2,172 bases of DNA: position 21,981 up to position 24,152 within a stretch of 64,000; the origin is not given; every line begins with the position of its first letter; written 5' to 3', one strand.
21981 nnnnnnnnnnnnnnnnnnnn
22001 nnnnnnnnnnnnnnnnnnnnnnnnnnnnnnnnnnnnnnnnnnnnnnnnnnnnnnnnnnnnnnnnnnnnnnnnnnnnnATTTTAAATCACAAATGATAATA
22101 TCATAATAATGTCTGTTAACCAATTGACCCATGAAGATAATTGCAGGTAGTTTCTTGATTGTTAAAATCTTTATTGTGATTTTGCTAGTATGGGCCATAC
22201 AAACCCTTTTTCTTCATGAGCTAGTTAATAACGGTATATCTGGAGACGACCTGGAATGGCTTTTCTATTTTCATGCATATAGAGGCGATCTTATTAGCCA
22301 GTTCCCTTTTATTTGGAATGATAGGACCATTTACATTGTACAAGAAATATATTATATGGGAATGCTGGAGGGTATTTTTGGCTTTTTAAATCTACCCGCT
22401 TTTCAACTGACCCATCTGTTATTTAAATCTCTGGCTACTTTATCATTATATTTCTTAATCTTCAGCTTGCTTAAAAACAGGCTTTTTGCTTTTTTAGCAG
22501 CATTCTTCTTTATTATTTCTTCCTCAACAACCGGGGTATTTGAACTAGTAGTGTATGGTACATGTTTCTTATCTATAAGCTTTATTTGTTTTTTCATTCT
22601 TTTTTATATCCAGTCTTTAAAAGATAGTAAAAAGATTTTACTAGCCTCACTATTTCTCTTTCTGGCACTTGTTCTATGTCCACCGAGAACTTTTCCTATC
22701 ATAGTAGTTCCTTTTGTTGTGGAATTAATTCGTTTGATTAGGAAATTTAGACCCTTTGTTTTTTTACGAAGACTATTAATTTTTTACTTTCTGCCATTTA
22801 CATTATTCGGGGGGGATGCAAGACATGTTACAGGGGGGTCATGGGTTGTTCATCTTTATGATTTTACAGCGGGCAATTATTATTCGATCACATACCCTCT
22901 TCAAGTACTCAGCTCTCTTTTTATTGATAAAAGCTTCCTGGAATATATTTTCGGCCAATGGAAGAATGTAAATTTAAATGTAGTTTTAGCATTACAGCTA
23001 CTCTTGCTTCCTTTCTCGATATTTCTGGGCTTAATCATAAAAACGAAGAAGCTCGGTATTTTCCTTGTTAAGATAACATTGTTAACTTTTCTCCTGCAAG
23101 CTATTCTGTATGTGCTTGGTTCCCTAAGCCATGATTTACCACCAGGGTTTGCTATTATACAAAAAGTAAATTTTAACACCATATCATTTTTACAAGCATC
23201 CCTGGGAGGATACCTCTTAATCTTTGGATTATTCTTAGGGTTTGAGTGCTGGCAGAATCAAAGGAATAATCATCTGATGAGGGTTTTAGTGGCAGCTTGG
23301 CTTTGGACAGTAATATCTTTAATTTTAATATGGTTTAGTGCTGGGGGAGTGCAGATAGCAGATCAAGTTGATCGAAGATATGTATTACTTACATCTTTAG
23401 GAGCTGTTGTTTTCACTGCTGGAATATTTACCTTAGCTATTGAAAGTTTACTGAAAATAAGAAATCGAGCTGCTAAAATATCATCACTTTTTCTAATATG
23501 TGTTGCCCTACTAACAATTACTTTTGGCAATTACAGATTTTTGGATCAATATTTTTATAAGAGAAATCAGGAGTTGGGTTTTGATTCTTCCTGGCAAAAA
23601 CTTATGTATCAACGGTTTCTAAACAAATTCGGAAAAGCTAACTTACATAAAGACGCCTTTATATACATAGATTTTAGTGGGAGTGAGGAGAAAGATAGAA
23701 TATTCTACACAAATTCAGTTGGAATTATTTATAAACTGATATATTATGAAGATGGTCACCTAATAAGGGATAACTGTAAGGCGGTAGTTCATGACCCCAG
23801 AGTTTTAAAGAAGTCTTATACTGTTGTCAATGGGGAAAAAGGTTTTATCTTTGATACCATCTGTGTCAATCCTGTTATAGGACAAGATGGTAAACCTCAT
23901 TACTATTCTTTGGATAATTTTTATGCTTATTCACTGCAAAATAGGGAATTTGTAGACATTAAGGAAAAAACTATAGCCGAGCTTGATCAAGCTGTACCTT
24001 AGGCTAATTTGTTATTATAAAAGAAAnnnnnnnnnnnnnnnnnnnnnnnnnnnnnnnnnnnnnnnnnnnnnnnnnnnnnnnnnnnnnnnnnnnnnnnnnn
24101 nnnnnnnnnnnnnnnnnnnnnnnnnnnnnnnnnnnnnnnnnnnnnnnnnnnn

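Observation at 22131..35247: Family B: five uncharacterised ~620-aa GT-C-like paralogs in a tandem array with one inversion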

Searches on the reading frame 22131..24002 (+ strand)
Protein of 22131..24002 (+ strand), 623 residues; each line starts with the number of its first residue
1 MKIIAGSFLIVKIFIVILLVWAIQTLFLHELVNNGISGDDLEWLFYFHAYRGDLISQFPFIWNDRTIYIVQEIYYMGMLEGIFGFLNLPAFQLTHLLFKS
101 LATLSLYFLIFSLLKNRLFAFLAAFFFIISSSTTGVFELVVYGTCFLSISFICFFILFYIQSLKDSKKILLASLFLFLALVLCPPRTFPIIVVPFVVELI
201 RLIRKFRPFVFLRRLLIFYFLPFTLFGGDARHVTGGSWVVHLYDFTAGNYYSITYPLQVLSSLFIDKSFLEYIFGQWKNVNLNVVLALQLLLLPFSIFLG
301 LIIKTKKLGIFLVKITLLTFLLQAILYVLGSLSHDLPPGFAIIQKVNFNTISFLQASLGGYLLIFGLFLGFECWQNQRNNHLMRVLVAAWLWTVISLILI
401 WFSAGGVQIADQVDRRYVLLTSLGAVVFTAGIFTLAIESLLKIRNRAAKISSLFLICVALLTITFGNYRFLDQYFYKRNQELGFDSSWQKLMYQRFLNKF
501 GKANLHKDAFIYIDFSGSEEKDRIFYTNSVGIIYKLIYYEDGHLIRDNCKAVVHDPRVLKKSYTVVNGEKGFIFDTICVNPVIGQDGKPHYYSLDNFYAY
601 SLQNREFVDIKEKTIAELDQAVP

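Call 5: search_protein_families(library=pfam, proteins=[window:22131-24002:+], max_evalue=1)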
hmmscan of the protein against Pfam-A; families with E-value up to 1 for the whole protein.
window:22131-24002:+ (623 aa): 0 families

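Call 6: search_protein_families(library=ncbifam, proteins=[window:22131-24002:+], max_evalue=1)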
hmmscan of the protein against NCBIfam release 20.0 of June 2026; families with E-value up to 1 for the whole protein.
window:22131-24002:+ (623 aa): 0 families

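Call 10: search_solved_structures(query=A1, max_evalue=10, show_alignments=2)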
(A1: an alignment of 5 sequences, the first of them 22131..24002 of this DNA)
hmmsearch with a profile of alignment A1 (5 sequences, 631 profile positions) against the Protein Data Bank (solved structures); distinct sequences matched with E-value up to 10: 0.

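Call 46: list_cluster_members(proteins=[window:22131-24002:+, window:24027-25892:+, window:25897-27744:-, window:27778-29709:+, window:33340-35247:-])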
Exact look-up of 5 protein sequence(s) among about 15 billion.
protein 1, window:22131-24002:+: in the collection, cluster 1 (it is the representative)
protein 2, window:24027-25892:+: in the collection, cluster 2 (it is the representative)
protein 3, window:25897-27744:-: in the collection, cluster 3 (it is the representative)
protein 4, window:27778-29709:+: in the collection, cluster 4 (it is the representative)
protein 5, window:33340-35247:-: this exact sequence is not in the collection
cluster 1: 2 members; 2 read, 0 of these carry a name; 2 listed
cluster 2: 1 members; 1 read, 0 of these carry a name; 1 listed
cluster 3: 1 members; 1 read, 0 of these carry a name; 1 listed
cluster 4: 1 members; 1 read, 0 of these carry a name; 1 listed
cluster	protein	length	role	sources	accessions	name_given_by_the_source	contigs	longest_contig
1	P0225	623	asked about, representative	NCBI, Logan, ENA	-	-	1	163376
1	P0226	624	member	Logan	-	-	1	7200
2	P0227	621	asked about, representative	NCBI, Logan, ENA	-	-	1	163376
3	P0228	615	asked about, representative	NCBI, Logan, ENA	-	-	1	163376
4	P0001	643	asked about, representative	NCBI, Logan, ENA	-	-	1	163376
